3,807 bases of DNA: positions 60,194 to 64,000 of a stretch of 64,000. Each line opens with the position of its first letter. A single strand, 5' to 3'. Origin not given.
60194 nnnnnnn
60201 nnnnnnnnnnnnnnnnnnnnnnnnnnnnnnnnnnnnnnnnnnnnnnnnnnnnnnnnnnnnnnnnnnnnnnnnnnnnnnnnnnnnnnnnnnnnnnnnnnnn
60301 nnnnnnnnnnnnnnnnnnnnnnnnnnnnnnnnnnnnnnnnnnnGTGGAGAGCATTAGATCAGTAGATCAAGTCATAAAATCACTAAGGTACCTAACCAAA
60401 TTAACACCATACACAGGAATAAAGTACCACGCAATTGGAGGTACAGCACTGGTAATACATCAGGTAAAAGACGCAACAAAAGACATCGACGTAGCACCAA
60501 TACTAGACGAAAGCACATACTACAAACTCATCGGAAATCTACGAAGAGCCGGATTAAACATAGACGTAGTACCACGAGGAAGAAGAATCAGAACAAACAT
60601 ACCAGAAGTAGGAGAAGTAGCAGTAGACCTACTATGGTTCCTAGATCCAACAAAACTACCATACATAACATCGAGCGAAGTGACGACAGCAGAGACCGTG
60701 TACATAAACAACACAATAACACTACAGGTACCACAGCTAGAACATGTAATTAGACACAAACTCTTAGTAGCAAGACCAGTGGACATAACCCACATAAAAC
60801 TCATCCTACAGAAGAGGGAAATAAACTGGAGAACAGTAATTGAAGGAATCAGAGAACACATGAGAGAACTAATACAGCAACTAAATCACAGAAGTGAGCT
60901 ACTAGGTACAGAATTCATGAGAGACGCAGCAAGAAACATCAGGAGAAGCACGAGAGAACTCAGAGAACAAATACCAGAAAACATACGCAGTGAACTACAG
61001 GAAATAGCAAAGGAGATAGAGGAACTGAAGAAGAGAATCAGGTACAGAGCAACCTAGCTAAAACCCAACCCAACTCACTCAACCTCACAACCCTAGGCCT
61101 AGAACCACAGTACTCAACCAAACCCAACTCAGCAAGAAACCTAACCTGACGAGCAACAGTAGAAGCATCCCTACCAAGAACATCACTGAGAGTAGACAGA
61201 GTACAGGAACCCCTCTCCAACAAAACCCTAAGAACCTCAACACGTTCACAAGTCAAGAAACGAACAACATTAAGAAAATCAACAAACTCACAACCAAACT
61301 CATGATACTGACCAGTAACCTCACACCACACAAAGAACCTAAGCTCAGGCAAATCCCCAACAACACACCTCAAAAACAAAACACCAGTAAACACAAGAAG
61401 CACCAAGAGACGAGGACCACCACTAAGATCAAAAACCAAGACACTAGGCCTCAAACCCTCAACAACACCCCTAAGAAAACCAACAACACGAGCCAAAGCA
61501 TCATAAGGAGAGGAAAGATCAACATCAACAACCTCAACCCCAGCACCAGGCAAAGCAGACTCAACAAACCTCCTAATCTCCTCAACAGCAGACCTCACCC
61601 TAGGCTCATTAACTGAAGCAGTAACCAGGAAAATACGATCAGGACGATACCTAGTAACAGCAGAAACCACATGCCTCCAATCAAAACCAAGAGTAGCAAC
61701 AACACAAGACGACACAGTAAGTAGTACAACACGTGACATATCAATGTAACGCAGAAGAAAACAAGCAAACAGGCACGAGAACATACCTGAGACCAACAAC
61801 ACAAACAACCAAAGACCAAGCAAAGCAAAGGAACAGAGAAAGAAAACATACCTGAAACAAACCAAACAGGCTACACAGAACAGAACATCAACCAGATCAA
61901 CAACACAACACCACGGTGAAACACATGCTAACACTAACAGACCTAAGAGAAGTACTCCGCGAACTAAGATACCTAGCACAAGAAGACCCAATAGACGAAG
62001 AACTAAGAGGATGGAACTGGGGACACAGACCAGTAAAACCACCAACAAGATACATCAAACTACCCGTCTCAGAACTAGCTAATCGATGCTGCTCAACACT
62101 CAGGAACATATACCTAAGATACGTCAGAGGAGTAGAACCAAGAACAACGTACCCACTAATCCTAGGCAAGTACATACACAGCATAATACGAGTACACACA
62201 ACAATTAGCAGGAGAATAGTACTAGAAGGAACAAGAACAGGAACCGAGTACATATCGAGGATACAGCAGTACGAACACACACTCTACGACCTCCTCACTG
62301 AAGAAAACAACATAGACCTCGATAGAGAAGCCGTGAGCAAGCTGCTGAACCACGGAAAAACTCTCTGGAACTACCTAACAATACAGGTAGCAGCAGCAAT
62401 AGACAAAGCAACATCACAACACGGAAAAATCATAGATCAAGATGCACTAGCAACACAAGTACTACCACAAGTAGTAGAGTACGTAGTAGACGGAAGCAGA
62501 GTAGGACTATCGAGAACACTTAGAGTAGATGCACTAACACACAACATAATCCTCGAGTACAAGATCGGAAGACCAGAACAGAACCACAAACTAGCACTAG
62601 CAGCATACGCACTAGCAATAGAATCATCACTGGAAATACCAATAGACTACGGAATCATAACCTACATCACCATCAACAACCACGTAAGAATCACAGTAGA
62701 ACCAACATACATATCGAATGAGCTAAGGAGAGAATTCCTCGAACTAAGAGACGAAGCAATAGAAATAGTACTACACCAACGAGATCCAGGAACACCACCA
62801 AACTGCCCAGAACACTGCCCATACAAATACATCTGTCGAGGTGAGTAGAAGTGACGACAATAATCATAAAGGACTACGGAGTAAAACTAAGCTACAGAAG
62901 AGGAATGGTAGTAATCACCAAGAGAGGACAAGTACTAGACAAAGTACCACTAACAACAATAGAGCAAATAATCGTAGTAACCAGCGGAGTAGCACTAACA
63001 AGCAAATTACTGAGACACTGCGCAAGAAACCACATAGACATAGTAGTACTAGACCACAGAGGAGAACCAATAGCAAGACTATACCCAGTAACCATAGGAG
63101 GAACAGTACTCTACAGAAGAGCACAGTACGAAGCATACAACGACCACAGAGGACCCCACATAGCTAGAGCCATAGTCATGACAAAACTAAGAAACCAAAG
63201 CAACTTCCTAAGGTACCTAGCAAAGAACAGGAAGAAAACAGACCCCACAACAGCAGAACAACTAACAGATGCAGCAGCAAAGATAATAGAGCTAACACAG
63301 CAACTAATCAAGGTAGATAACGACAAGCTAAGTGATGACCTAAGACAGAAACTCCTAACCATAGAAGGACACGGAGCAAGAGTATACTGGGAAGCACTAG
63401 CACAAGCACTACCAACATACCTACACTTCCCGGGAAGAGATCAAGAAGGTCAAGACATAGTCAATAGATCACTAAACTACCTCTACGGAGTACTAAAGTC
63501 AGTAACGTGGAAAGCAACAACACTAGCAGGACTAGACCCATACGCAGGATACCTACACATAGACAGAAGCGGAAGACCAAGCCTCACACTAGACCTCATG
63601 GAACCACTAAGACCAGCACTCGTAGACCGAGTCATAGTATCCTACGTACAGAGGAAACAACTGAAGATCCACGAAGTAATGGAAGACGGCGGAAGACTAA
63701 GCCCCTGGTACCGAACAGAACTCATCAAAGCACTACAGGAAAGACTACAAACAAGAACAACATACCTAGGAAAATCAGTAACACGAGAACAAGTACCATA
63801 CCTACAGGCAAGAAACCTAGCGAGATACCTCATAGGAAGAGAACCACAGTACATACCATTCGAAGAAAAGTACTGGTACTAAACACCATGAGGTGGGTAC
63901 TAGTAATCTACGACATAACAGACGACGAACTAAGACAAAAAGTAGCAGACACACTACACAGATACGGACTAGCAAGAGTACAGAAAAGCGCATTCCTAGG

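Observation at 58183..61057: Four-gene cassette of unassigned function abutting the csa3/csa1-cas1-cas2 module: candidate defence or CRISPR-accessory system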

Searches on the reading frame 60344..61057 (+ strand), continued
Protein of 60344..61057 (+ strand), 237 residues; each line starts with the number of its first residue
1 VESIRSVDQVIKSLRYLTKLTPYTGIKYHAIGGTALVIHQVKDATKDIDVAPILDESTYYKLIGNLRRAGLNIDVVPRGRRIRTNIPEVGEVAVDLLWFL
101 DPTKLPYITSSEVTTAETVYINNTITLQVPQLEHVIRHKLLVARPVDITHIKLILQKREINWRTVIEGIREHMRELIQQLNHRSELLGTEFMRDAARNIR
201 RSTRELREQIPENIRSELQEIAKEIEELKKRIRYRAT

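Call 57: search_protein_families(library=padloc, proteins=[P0052, P0036], max_evalue=0.1)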
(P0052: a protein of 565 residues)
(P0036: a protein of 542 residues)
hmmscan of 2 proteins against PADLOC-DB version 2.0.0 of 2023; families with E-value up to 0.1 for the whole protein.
P0052 (565 aa): 10 families
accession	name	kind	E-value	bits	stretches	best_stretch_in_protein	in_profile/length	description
PDLC01434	CasR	-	2.4e-06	25.5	1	7-55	132-180/191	"CAS-I,CAS-II,CAS-III,CAS-IV,CAS-V,CAS-VI; associated_signaling"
PDLC01438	Csa3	-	4.5e-05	21.6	1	49-149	113-217/305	"CAS-I,CAS-II,CAS-III,CAS-IV,CAS-V,CAS-VI; associated_signaling"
PDLC01268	CasR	-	6.3e-05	21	1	5-51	126-171/179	"CAS-I,CAS-II,CAS-III,CAS-IV,CAS-V,CAS-VI; associated_signaling"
PDLC01044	Csa3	-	0.00036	18.5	1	77-134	130-186/194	Type I-A associated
PDLC01849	CARF3--CARF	-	0.00062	17.5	0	81-131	136-187/197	-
PDLC01875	CARF3--CARF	-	0.0008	17.2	1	7-60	150-204/219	-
PDLC01848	CARF3--CARF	-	0.0019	15.9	1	79-137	133-184/197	-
PDLC01857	CARF3--CARF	-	0.003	15.2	1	73-133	119-184/201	-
PDLC01859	CARF3--CARF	-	0.0053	14.5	1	22-55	174-207/213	-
PDLC01858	CARF3--CARF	-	0.091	10.6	0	83-137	144-199/204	-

P0036 (542 aa): 15 families
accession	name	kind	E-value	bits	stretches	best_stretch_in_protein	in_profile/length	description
PDLC01044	Csa3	-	8.6e-12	43.3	2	3-56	136-187/194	Type I-A associated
PDLC01848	CARF3--CARF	-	5.3e-09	34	2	2-50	136-183/197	-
PDLC01438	Csa3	-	1.4e-06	26.6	1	73-142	142-213/305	"CAS-I,CAS-II,CAS-III,CAS-IV,CAS-V,CAS-VI; associated_signaling"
PDLC01863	CARF3--CARF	-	3.6e-06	24.8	1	3-48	119-164/182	-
PDLC04133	mad1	-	7.2e-06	24.2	0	17-41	6-30/60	mads_1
PDLC01268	CasR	-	0.00025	19.1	1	3-47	124-168/179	"CAS-I,CAS-II,CAS-III,CAS-IV,CAS-V,CAS-VI; associated_signaling"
PDLC01857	CARF3--CARF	-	0.00045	17.9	0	6-51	134-178/201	-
PDLC01858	CARF3--CARF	-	0.00047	18.1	0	4-57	145-198/204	-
PDLC01434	CasR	-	0.0011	16.9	1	3-50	128-175/191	"CAS-I,CAS-II,CAS-III,CAS-IV,CAS-V,CAS-VI; associated_signaling"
PDLC02329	AbiEii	-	0.0033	14.8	1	430-515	196-280/294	AbiEii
PDLC02933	PRTase_III-A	-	0.015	12.9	0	6-48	287-328/368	-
PDLC01457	WYL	-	0.022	12.4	1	7-45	8-47/229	"CAS-I,CAS-II,CAS-III,CAS-IV,CAS-V,CAS-VI; associated_signaling"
PDLC01720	Csa3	-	0.028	12.9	0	7-48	29-77/118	Csa3_1_CAS-I-II-III-IV-V-VI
PDLC02976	WH_III-A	-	0.03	13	0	93-132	20-58/104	-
PDLC01879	CARF3--CARF_TM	-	0.081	10.6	1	2-64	155-216/222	-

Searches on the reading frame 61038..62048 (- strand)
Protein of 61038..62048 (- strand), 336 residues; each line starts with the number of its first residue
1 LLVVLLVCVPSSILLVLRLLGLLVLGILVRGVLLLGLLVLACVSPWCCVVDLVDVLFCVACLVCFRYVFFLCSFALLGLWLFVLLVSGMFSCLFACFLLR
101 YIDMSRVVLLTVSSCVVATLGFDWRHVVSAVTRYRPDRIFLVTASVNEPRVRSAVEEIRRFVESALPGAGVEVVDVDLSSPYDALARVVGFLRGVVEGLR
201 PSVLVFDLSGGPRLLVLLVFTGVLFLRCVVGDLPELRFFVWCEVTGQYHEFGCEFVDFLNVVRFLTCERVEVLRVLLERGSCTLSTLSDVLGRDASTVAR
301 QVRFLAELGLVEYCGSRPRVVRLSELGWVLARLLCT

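Call 4: search_protein_families(library=pfam, proteins=[window:61038-62048:-], max_evalue=0.1)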
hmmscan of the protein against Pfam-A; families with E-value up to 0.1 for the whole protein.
window:61038-62048:- (336 aa): 13 families
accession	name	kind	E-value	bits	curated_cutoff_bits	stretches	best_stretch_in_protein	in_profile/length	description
PF22662.2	Csa3_N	-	1.8e-14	54.2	27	1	115-227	2-112/120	Csa3 CRISPR-associated Rossmann-like domain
PF25212.1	HVO_A0114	-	1.3e-09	38.2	27.6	1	252-314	7-69/84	HVO_A0114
PF01047.28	MarR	-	8.1e-06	26.1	24.6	1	266-312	2-48/59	MarR family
PF01022.26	HTH_5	-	1.2e-05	25.5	22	1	269-313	4-47/47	Bacterial regulatory protein, arsR family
PF01978.25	TrmB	-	3.3e-05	24.1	25.6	1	270-322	11-63/68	Sugar-specific transcriptional regulator TrmB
PF12840.13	HTH_20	-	5e-05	23.6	27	1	269-313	6-50/51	Helix-turn-helix domain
PF13412.12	HTH_24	-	0.0002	21.3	21.9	1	271-312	7-48/48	Winged helix-turn-helix DNA-binding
PF09339.16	HTH_IclR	-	0.00022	21.4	22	1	271-313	7-50/52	IclR helix-turn-helix domain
PF12802.13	MarR_2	-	0.00036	21.1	27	1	271-316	9-55/61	MarR family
PF19810.5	HFX_2341_N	-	0.00085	20.2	30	1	117-195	4-81/120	HFX_2341-like, N-terminal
PF25213.1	HVO_A0261_N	-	0.0011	19.3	35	1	268-314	12-57/86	HVO_A0261 N-terminal domain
PF13463.12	HTH_27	-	0.008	16.9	22.2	1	269-316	5-53/68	Winged helix DNA-binding domain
PF13936.12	HTH_38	-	0.014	15.5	27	1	264-303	4-42/44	Helix-turn-helix domain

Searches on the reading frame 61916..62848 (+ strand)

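Call 4: search_protein_families(library=pfam, proteins=[window:61916-62848:+], max_evalue=0.1)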
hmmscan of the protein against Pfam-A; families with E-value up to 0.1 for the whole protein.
window:61916-62848:+ (310 aa): 2 families
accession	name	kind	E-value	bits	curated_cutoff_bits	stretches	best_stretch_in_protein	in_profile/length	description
PF06023.18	Csa1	-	1.5e-82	277.7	27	1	6-309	3-291/292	CRISPR-associated exonuclease Csa1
PF12705.13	PDDEXK_1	-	5.1e-05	23.8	22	1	66-308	18-247/247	PD-(D/E)XK nuclease superfamily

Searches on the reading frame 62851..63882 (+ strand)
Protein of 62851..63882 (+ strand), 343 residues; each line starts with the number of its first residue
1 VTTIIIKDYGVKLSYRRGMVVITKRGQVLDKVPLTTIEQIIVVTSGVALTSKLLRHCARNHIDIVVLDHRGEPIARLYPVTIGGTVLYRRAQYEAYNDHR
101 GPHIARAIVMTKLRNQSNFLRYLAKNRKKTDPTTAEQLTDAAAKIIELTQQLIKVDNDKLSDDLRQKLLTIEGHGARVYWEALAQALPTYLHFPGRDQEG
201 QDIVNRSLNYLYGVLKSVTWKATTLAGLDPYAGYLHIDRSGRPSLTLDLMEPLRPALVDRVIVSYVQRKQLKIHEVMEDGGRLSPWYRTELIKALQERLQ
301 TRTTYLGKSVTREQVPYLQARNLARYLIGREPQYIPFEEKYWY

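Call 4: search_protein_families(library=pfam, proteins=[window:62851-63882:+], max_evalue=0.1)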
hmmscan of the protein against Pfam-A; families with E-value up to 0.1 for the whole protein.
window:62851-63882:+ (343 aa): 1 family
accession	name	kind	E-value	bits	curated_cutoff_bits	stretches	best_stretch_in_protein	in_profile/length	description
PF01867.21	Cas_Cas1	-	1e-72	245.2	22.3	1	5-297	2-283/283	CRISPR associated protein Cas1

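Call 79: find_related_loci(query=window:62851-63882:+, collection=metagenome_contigs, flank=10000)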
Query window:62851-63882:+ (343 aa) in metagenome_contigs; peptide patterns used: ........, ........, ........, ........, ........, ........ (x = any residue, [..] = any of these).
128 stretches matched a pattern, but none encodes a relative of the query by tblastn (E <= 1e-3).
